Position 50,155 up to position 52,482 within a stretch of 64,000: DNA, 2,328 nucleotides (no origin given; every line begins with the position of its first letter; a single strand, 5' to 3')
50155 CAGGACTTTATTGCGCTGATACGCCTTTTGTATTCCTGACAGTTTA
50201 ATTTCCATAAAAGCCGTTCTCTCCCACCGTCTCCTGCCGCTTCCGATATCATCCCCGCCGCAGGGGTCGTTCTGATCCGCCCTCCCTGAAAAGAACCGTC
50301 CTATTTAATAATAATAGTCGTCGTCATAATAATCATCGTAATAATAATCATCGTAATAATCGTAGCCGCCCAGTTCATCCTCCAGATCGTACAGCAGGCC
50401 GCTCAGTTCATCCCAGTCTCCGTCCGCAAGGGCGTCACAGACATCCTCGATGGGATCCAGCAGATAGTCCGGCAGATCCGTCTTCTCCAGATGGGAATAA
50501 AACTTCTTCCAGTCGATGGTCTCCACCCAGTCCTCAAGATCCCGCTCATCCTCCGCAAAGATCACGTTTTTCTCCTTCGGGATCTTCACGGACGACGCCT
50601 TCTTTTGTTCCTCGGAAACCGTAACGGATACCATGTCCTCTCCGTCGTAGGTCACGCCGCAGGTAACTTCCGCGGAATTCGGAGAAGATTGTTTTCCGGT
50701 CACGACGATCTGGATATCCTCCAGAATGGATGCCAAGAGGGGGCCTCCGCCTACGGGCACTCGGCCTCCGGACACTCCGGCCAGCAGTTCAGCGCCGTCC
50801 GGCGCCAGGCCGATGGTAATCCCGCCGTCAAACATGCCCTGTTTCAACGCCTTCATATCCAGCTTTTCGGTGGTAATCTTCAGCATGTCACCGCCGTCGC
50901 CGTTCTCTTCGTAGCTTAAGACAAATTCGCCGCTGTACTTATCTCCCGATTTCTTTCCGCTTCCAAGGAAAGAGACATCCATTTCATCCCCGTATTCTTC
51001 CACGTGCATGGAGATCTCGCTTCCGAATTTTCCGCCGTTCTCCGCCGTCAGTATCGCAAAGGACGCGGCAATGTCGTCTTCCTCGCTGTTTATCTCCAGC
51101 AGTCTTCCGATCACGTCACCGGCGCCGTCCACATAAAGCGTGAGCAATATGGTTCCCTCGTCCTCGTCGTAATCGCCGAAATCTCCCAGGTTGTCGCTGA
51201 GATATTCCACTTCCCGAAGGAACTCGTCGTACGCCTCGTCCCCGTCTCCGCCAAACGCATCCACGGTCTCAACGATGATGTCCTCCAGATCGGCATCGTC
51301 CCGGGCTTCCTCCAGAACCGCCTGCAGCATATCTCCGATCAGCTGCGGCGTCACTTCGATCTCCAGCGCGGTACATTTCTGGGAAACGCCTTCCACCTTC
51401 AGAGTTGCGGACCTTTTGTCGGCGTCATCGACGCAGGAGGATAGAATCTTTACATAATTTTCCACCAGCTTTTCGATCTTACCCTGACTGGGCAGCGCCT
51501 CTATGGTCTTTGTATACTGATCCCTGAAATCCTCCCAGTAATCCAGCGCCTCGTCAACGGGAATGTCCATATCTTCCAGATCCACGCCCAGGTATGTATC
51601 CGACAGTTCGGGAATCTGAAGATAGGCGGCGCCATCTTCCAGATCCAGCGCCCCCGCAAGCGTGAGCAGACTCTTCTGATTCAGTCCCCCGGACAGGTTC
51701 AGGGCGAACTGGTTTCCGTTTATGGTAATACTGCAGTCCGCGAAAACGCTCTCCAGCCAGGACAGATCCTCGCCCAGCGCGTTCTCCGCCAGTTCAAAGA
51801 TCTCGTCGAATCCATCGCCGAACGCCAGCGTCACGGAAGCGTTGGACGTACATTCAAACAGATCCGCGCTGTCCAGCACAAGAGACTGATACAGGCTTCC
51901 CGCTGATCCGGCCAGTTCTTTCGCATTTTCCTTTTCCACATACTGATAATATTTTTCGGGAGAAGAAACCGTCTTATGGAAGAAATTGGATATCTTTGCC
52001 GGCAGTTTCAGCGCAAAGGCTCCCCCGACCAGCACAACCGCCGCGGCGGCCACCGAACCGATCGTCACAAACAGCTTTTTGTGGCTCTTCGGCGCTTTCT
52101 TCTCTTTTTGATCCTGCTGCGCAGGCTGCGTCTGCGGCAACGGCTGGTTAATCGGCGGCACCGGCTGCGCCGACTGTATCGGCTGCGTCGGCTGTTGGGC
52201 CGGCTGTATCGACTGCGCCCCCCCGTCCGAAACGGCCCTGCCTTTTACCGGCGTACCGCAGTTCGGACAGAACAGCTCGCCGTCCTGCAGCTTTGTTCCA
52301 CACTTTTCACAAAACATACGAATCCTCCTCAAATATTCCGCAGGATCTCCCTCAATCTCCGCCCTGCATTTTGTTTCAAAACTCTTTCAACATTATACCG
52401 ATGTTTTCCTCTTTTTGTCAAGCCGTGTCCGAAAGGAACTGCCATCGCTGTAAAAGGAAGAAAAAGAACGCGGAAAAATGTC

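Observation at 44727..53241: Zinc-ribbon / ABC / YD-repeat envelope module between secDF and recJ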

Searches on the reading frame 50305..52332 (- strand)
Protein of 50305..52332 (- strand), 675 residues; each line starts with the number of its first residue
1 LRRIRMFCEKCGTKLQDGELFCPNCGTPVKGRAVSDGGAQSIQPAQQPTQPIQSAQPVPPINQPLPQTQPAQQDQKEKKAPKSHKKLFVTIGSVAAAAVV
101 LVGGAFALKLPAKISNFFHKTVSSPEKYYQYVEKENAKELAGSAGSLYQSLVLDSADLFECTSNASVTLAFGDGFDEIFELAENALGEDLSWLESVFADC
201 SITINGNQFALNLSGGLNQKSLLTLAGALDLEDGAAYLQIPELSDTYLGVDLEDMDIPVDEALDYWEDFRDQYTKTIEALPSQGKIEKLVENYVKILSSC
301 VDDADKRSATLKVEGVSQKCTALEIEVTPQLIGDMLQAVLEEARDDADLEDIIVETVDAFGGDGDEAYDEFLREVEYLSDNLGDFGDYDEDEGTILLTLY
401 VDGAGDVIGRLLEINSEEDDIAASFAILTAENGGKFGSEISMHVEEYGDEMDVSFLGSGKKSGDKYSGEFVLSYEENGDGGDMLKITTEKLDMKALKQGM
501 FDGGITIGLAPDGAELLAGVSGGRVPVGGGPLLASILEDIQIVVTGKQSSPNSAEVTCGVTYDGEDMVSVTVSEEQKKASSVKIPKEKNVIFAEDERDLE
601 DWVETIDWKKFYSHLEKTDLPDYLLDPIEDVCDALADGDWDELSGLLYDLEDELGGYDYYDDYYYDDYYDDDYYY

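Call 3: search_protein_families(library=pfam, proteins=[window:50305-52332:-], max_evalue=0.01)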
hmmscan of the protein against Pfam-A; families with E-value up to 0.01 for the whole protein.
window:50305-52332:- (675 aa): 5 families
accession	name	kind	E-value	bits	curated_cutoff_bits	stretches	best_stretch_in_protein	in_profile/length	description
PF13240.11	Zn_Ribbon_1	-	1.4e-08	34.7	25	1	7-29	1-23/23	zinc-ribbon domain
PF12773.13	DZR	-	7.3e-05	23.3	27.3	1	7-30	14-35/45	Double zinc ribbon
PF13248.11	Zn_ribbon_3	-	0.00013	21.8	27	1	8-28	5-25/26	zinc-ribbon domain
PF14803.11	Zn_ribbon_Nudix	-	0.0035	17.7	25.6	0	21-34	2-15/34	Nudix N-terminal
PF10083.14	DUF2321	-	0.0079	16.3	24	0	4-37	25-55/157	Uncharacterized protein conserved in bacteria (DUF2321)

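Call 4: search_protein_families(library=ncbifam, proteins=[window:50305-52332:-], max_evalue=0.01)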
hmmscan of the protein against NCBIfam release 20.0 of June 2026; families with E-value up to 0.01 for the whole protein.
window:50305-52332:- (675 aa): 3 families
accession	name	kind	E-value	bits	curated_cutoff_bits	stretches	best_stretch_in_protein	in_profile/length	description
NF049861.1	SCO2400_fam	subfamily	0.00011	22.8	55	1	7-108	3-114/136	SCO2400 family protein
NF045727.1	GSU3529_fam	subfamily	0.00018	21.6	44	0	616-660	14-56/78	GSU3529 family protein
NF047553.1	LBBP_01157_fam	equivalog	0.0072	15.8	270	0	542-613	84-157/243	LBBP_01157 family protein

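Call 5: search_protein_families(library=padloc, proteins=[window:50305-52332:-], max_evalue=0.01)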
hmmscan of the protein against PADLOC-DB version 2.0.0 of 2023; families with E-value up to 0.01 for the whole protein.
window:50305-52332:- (675 aa): 0 families

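Call 10: find_homologous_proteins(query=window:50305-52332:-)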
Query window:50305-52332:- (675 aa): 64 proteins with E <= 0.001 among 8000 candidates.
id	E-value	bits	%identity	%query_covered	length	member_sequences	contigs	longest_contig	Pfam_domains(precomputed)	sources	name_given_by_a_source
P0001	0.0e+0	1468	98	99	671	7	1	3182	PF13240.12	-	-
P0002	0.0e+0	1240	83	96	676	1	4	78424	PF13240.12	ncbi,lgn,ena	-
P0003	9.4e-219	746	55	98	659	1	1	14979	PF13240.12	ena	-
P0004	5.1e-217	741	56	96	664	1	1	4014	PF13240.12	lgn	-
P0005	2.4e-213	728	52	98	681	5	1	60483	PF13240.12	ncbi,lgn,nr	ncbi:MAG: zinc ribbon domain-containing protein [Acetatifactor sp.]|nr:zinc ribbon domain-containing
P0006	4.3e-212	724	59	82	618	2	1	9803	PF13240.12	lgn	-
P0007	2.9e-202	692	52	97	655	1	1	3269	PF13240.12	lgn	-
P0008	8.0e-198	677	52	96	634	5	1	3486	PF13240.12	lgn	-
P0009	1.6e-194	666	52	95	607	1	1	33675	PF13240.12,PF12773.14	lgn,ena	-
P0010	1.7e-186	640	50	91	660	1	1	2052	PF13240.12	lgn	-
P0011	1.6e-155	537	43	96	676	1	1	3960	PF13240.12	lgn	-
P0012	3.7e-152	526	45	99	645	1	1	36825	PF13240.12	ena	-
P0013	1.2e-150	521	44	97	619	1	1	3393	PF13240.12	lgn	-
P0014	6.2e-149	516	43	98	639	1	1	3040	PF13240.12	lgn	-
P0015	1.2e-147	511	43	98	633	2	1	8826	PF13240.12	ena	-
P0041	1.4e-60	224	29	92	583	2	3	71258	PF13240.12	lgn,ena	-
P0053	1.1e-41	161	26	94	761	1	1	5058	PF13240.12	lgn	-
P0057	2.1e-38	150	27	91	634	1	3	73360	PF13240.12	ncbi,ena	-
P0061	1.0e-17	82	26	90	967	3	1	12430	PF00497.26,PF13240.12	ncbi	-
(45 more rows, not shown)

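Call 26: predict_structure(alignment_id=A1)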
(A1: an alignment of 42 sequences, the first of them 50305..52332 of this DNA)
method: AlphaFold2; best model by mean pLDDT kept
length: 675 residues; sequences in the alignment: 42
mean_pLDDT: 80.5   pTM: 0.70
mean pLDDT of the five models: 80.5, 79.7, 79.0, 77.5, 77.0
residues with pLDDT >= 90: 321; 70-90: 225; 50-70: 37; < 50: 92
segments of 3 or more residues with pLDDT < 50: 1-4, 32-109, 664-666, 670-675
pLDDT, mean of each block of 10 residues (from residue 1): 60 80 78 33 26 26 27 32 34 36 39 78 90 89 87 80 96 86 81 92 95 93 94 94 93 89 92 89 92 91 93 96 91 90 92 92 94 90 68 83 92 87 94 95 93 97 95 92 96 87 96 84 58 87 93 93 93 92 91 89 90 88 88 87 84 63 50 43
secondary structure, 60 per line:
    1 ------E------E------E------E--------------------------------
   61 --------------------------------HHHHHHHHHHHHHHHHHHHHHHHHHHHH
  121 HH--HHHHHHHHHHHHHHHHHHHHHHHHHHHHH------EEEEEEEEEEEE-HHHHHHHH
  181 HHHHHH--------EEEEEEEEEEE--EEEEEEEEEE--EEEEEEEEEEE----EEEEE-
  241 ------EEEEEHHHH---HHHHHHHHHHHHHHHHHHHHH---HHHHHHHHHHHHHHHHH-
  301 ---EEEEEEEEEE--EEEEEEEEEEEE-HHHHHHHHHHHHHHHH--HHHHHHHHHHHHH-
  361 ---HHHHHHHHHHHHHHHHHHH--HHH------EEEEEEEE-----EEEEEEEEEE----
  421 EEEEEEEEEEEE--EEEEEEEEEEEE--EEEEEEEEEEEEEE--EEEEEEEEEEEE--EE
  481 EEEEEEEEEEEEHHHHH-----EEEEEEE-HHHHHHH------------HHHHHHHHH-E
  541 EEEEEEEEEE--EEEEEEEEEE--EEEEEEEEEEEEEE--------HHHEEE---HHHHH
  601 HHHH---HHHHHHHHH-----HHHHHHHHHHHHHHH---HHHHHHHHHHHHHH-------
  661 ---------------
elements in order (helices of 4 or more, strands of 3 or more residues): H93-122 H125-153 E160-171 H173-186 E195-205 E208-217 E220-230 E235-239 E247-251 H252-255 H259-279 H283-299 E304-313 E316-327 H329-344 H347-359 H364-382 E394-401 E407-416 E421-432 E435-446 E449-462 E465-476 E479-492 H493-497 E503-509 H511-517 H530-538 E540-550 E553-562 E565-578 E590-592 H596-604 H608-616 H622-636 H640-653

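Call 29: fold_search(model_id=the predicted structure, library=pdb)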
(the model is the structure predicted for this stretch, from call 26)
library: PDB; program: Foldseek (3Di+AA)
matches with E <= 10: 1182; with E <= 0.001: 8
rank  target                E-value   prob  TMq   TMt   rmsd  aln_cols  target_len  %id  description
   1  3upg                  1.0e-04  0.94  0.10  0.18  24.6       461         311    7  Loop deletion mutant of Salmonella typhi osmoporin (OmpC):an Outer Membrane Protein. (released 2012-11-28)
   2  6ehb_B                2.3e-04  1.00  0.14  0.26  22.7       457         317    8  OmpU, an outer membrane protein, of Vibrio cholerae (released 2018-04-25)
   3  6ehb_A                4.1e-04  1.00  0.14  0.26  22.0       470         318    8  OmpU, an outer membrane protein, of Vibrio cholerae (released 2018-04-25)
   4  6ehb_C                5.6e-04  1.00  0.14  0.25  22.6       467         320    8  OmpU, an outer membrane protein, of Vibrio cholerae (released 2018-04-25)
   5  6ehc_A                6.8e-04  0.97  0.13  0.23  24.9       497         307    6  OmpUdeltaN (N-terminus deletion mutant of OmpU), outer membrane protein of Vibrio cholerae (released 2018-04-25)
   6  2j1n_A                8.2e-04  0.72  0.10  0.16  25.1       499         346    7  osmoporin OmpC (released 2006-09-06)
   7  9j9l                  8.5e-04  0.66  0.10  0.16  25.1       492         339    8  artificial mononuclear Zn-bound metalloprotein 1 (M1:Zn) (released 2025-07-02)
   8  9j9o_A                8.9e-04  0.69  0.10  0.16  25.5       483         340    8  artificial dinuclear Zn-bound metalloprotein 1 (D1:2Zn) (released 2025-07-02)
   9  1hxt                  1.0e-03  0.72  0.10  0.16  24.9       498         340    8  OMPF PORIN MUTANT NQAAA (released 2001-06-06)
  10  2xe1                  1.2e-03  0.72  0.10  0.16  25.6       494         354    7  Molecular insights into clinically isolated OmpC mutants and their role in multi-drug resistance (released 2010-05-19)
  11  7fdy_B                1.3e-03  0.66  0.10  0.16  24.5       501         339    7  Structure of OmpF1 (released 2022-11-16)
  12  1gfq                  1.4e-03  0.69  0.10  0.16  24.6       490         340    8  OMPF PORIN (MUTANT R82C) (released 1996-12-07)
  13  4lsh_B                1.4e-03  0.63  0.10  0.16  25.3       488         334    8  Ion selectivity of OmpF porin soaked in 0.2M KBr (released 2013-10-23)
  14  3kvn_X                1.4e-03  0.33  0.09  0.09  28.1       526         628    6  Crystal structure of the full-length autotransporter EstA from Pseudomonas aeruginosa (released 2010-01-26)
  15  5o77                  1.5e-03  0.75  0.10  0.18  25.1       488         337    6  Klebsiella pneumoniae OmpK35 (released 2018-06-20)
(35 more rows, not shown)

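Call 52: search_protein_families(library=pfam, alignment_id=A1, max_evalue=0.01)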
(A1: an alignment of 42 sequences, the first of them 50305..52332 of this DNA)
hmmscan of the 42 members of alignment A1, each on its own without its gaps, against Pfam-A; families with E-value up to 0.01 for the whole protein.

A. member 1, window:50305-52332:- (675 aa): 5 families
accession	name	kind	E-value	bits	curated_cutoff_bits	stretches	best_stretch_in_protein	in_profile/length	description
PF13240.11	Zn_Ribbon_1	-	1.4e-08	34.7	25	1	7-29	1-23/23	zinc-ribbon domain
PF12773.13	DZR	-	7.3e-05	23.3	27.3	1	7-30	14-35/45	Double zinc ribbon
PF13248.11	Zn_ribbon_3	-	0.00013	21.8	27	1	8-28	5-25/26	zinc-ribbon domain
PF14803.11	Zn_ribbon_Nudix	-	0.0035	17.7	25.6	0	21-34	2-15/34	Nudix N-terminal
PF10083.14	DUF2321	-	0.0079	16.3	24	0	4-37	25-55/157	Uncharacterized protein conserved in bacteria (DUF2321)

B. families by the number of members that match (of 42 scanned): 16 families
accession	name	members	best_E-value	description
PF13240.11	Zn_Ribbon_1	41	2.3e-09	zinc-ribbon domain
PF12773.13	DZR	41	1.9e-05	Double zinc ribbon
PF13248.11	Zn_ribbon_3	30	5.3e-06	zinc-ribbon domain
PF14803.11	Zn_ribbon_Nudix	9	0.00057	Nudix N-terminal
PF18912.6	DZR_2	6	0.006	Double zinc ribbon domain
PF09849.14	DUF2076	2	0.0015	Uncharacterized protein conserved in bacteria (DUF2076)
PF24460.1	DUF7575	2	0.0037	Domain of unknown function (DUF7575)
PF13920.12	zf-C3HC4_3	2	0.0058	Zinc finger, C3HC4 type (RING finger)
PF02095.21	Extensin_1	1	2e-05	Extensin-like protein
PF23135.2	TRI4_N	1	0.00087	TRI4 N-terminal domain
PF14701.12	hDGE_amylase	1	0.0024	Glycogen debranching enzyme, glucanotransferase domain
PF09297.16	Zn_ribbon_NUD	1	0.0035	NADH pyrophosphatase zinc ribbon domain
PF20234.3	DUF6591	1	0.0056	Family of unknown function (DUF6591)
PF01491.21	Frataxin_Cyay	1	0.0064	Frataxin-like domain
PF10083.14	DUF2321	1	0.0079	Uncharacterized protein conserved in bacteria (DUF2321)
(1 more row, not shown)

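Call 73: search_protein_representatives(alignment_id=A1)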
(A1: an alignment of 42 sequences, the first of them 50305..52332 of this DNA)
Query: 42 sequences, 624 profile positions. Proteins with E-value up to 0.001 (for the whole library): 81799; up to 1e-10: 7222; up to 1e-30: 1993. The best 150 are listed.
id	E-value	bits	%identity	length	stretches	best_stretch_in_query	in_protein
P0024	2.1e-228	776.5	-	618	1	1-617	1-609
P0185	8.8e-223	757.9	-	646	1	1-624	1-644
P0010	1.0e-221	754.4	-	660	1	1-621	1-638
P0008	5.2e-220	748.8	-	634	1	1-624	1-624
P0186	6.3e-214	728.7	-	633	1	1-615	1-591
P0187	3.2e-213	726.4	-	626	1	1-622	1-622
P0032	1.3e-209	714.4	-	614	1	1-624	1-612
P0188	1.0e-208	711.5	-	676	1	1-618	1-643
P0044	1.4e-203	694.5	-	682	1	1-614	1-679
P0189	3.6e-202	689.8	-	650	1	1-622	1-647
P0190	1.5e-198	677.9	-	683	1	1-619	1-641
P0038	5.5e-198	676.0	-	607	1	1-613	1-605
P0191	5.2e-197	672.8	-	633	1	1-613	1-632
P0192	2.0e-196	670.9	-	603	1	1-620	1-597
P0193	6.9e-196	669.1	-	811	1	1-615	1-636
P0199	2.8e-192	657.2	-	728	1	1-613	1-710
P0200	4.7e-188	643.2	-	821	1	1-614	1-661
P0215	2.1e-179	614.7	-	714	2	3-614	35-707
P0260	2.8e-147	508.5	-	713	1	1-608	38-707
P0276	4.0e-142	491.5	-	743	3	88-417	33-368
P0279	2.6e-141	488.8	-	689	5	87-614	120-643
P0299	3.3e-136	471.9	-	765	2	3-611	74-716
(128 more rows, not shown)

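Call 92: search_protein_families(library=pfam, proteins=[P0061, P0193, P0200, P0199, P0276, P0299, P0215, P0260, P0279, P0053], max_evalue=0.001)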
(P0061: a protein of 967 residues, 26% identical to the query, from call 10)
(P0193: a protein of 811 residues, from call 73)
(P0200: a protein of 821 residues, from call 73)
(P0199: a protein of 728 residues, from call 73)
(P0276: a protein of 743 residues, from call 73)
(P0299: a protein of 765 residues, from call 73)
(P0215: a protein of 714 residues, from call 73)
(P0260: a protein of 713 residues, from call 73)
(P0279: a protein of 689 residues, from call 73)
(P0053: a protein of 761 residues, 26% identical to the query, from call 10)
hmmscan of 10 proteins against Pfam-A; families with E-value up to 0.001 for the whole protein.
P0061 (967 aa): 4 families
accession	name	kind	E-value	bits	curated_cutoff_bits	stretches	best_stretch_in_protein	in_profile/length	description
PF00497.25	SBP_bac_3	-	2.8e-32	111.7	26.4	1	637-854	1-130/132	Bacterial extracellular solute-binding proteins, family 3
PF13240.11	Zn_Ribbon_1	-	2.5e-07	30.7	25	1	3-24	2-23/23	zinc-ribbon domain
PF24460.1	DUF7575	-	0.00011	21.9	28.5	1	3-25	6-28/28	Domain of unknown function (DUF7575)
PF12773.13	DZR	-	0.00091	19.8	27.3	0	3-25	1-23/45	Double zinc ribbon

P0193 (811 aa): 3 families
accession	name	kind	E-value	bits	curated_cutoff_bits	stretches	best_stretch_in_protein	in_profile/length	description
PF16146.10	DUF4854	-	6.1e-09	36.6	28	1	706-760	1-55/102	Domain of unknown function (DUF4854)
PF13240.11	Zn_Ribbon_1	-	4e-07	30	25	1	2-24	1-23/23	zinc-ribbon domain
PF12773.13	DZR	-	0.00083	19.9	27.3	0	3-25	1-23/45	Double zinc ribbon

P0200 (821 aa): 2 families
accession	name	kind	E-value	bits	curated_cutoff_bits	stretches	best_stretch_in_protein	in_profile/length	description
PF13240.11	Zn_Ribbon_1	-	8.7e-07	29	25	1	2-24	1-23/23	zinc-ribbon domain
PF16146.10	DUF4854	-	4.7e-06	27.3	28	1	721-816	3-98/102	Domain of unknown function (DUF4854)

P0199 (728 aa): 1 family
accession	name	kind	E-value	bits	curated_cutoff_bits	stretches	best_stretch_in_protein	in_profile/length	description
PF13240.11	Zn_Ribbon_1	-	2.6e-06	27.5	25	1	2-22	1-21/23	zinc-ribbon domain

P0276 (743 aa): 4 families
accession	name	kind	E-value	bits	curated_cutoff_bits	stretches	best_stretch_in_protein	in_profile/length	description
PF13240.11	Zn_Ribbon_1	-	1.8e-08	34.4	25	1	3-24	2-23/23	zinc-ribbon domain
PF04536.20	TPM_phosphatase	-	6.2e-05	23.5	22.1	1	397-484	19-109/125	TPM domain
PF12773.13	DZR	-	6.5e-05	23.5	27.3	1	3-24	1-22/45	Double zinc ribbon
PF13248.11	Zn_ribbon_3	-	0.00011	22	27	1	3-22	5-24/26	zinc-ribbon domain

P0299 (765 aa): 3 families
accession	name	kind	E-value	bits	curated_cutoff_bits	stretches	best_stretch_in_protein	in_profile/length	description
PF13240.11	Zn_Ribbon_1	-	1.4e-10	41.1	25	1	2-24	1-23/23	zinc-ribbon domain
PF12773.13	DZR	-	2.4e-08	34.4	27.3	1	3-92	1-45/45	Double zinc ribbon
PF13248.11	Zn_ribbon_3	-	1.9e-05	24.4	27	1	3-22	5-24/26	zinc-ribbon domain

P0215 (714 aa): 5 families
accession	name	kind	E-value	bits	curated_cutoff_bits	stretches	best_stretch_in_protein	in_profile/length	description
PF13240.11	Zn_Ribbon_1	-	1.5e-11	44.1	25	2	6-26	2-22/23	zinc-ribbon domain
PF13248.11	Zn_ribbon_3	-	9.7e-09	34.8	27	1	3-26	2-25/26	zinc-ribbon domain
PF12773.13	DZR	-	3.9e-08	33.8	27.3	1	6-53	1-45/45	Double zinc ribbon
PF18912.6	DZR_2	-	2.5e-05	24.4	27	1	6-52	10-55/56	Double zinc ribbon domain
PF17032.10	Zn_ribbon_15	-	4.4e-05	24.6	28.9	1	20-53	40-73/73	zinc-ribbon family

P0260 (713 aa): 1 family
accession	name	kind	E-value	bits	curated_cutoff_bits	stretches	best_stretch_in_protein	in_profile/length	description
PF13240.11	Zn_Ribbon_1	-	3.8e-05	23.8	25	1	39-58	1-20/23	zinc-ribbon domain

P0279 (689 aa): 9 families
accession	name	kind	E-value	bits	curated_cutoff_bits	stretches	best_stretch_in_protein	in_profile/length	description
PF12773.13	DZR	-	4e-19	69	27.3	2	4-57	1-45/45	Double zinc ribbon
PF13240.11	Zn_Ribbon_1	-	2.1e-17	62.7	25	3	4-24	2-22/23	zinc-ribbon domain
PF13248.11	Zn_ribbon_3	-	9.8e-17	60.2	27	2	35-58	1-24/26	zinc-ribbon domain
PF24463.1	DUF7577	-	3.5e-10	39.8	28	1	89-114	1-26/27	Domain of unknown function (DUF7577)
PF18912.6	DZR_2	-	6e-09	36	27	2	66-110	10-55/56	Double zinc ribbon domain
PF24460.1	DUF7575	-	1.7e-08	34.1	28.5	0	35-60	2-27/28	Domain of unknown function (DUF7575)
PF17032.10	Zn_ribbon_15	-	7e-06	27.2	28.9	0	36-57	52-73/73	zinc-ribbon family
PF07191.17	Zn_ribbon_6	-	9.7e-05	22.7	25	0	38-72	2-38/67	Double zinc ribbon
PF08271.17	Zn_Ribbon_TF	-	0.00028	20.8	29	0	92-124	2-39/43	TFIIB zinc-binding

P0053 (761 aa): 2 families
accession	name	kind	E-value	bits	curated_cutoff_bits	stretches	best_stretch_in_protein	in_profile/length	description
PF13240.11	Zn_Ribbon_1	-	1.8e-06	28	25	1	2-21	1-20/23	zinc-ribbon domain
PF12773.13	DZR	-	0.00023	21.7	27.3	1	3-25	1-23/45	Double zinc ribbon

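Call 94: find_encoding_contigs(protein=P0061, flank=6000, max_places=1)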
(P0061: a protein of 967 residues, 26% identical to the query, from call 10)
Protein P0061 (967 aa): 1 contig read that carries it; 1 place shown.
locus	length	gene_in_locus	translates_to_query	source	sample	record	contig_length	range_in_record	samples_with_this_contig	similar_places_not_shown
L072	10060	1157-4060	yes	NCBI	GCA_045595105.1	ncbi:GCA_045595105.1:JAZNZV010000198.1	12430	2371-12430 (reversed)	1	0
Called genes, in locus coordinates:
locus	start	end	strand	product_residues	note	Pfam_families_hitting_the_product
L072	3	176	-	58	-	?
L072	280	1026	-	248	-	PF02540:NAD_synthase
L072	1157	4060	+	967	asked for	PF13240:Zn_Ribbon_1, PF00497:SBP_bac_3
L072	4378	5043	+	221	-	PF02463:SMC_N (faint), PF00005:ABC_tran, PF13304:AAA_21 (weak)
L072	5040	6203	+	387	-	PF12698:ABC2_membrane_3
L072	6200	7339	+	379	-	PF12698:ABC2_membrane_3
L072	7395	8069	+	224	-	-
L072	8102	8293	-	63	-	PF00403:HMA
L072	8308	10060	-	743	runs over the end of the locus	PF00403:HMA, PF00122:E1-E2_ATPase, PF00702:Hydrolase, PF08282:Hydrolase_3 (faint)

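Call 95: find_encoding_contigs(protein=P0057, flank=6000, max_places=1)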
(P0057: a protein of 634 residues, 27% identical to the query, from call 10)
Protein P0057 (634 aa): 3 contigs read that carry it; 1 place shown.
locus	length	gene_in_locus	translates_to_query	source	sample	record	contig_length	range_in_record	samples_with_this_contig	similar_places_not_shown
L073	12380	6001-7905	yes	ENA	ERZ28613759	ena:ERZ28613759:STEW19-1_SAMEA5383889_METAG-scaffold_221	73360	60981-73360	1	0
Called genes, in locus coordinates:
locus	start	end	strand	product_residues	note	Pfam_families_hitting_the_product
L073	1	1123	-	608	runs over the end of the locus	PF00009:GTP_EFTU, PF01926:MMR_HSR1 (weak), PF22042:EF-G_D2, PF03144:GTP_EFTU_D2, PF14492:EFG_III (weak), PF00679:EFG_C, PF21018:BipA_C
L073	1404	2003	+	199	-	PF00702:Hydrolase, PF12710:HAD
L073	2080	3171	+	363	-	PF00990:GGDEF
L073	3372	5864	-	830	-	PF06165:GH94_b-supersand, PF17167:Glyco_hydro_94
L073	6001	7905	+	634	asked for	PF13240:Zn_Ribbon_1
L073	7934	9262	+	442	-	-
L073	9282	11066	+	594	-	PF01336:tRNA_anti-codon, PF00152:tRNA-synt_2, PF02938:GAD (weak)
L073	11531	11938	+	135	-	-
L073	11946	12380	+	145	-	?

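Call 96: find_encoding_contigs(protein=P0041, flank=6000, max_places=1)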
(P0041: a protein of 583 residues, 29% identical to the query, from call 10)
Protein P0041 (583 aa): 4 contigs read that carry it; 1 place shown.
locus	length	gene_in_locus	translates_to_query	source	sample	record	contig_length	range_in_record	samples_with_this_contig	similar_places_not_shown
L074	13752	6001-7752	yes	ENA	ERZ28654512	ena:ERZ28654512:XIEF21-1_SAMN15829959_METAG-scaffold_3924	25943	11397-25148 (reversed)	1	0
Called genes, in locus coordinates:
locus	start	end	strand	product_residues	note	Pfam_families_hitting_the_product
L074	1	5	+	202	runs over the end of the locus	PF07081:DUF1349, PF17851:GH43_C2 (weak)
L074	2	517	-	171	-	PF14277:DUF4364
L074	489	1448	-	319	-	PF04055:Radical_SAM, PF16199:Radical_SAM_C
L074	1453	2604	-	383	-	PF00390:malic, PF03949:Malic_M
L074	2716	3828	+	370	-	PF03372:Exo_endo_phos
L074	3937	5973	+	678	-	-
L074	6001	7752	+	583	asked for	PF13240:Zn_Ribbon_1 (faint)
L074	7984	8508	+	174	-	PF05198:IF3_N, PF00707:IF3_C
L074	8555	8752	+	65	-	PF01632:Ribosomal_L35p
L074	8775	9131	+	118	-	PF00453:Ribosomal_L20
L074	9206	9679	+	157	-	PF00080:Sod_Cu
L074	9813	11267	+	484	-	PF01546:Peptidase_M20, PF07687:M20_dimer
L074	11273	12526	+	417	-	PF01594:AI-2E_transport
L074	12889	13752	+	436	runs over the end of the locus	PF01582:TIR (weak), PF13676:TIR_2, PF19789:DUF6273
